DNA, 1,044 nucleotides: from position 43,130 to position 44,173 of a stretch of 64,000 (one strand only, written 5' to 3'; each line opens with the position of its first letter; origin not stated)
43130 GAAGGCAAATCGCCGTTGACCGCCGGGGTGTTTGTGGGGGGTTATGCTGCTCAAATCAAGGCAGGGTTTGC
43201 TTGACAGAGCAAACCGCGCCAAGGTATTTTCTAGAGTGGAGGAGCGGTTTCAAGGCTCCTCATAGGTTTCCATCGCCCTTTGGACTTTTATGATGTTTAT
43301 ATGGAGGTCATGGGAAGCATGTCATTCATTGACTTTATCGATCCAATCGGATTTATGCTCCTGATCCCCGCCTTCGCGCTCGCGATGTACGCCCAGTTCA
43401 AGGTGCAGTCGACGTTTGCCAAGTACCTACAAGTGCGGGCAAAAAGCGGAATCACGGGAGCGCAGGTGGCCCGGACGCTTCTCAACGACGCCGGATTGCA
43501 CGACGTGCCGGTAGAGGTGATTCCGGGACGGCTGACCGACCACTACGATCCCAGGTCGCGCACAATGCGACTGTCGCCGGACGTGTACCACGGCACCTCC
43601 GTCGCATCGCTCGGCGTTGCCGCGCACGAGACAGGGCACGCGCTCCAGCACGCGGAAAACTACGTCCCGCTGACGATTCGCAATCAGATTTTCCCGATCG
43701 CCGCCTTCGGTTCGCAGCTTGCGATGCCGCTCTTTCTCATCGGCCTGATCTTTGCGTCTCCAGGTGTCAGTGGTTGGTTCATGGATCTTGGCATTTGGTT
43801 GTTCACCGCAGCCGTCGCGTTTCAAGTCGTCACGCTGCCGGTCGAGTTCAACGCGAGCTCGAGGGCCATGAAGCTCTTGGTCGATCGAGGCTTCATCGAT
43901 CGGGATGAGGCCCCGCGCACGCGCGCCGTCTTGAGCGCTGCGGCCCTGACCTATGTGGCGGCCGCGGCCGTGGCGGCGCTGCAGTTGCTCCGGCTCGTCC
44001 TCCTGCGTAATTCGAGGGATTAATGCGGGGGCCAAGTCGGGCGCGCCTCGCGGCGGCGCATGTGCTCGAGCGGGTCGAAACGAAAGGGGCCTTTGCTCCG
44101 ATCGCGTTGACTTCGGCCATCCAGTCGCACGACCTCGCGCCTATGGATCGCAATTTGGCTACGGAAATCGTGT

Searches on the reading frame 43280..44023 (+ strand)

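Call 48: search_protein_families(library=pfam, proteins=[window:43280-44023:+], max_evalue=0.00001)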
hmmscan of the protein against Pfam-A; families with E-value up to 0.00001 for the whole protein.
window:43280-44023:+ (247 aa): 1 family
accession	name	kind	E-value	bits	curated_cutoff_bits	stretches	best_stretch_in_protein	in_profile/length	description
PF04298.18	Zn_peptidase_2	-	1.4e-90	303.1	27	1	25-242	2-216/218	Putative neutral zinc metallopeptidase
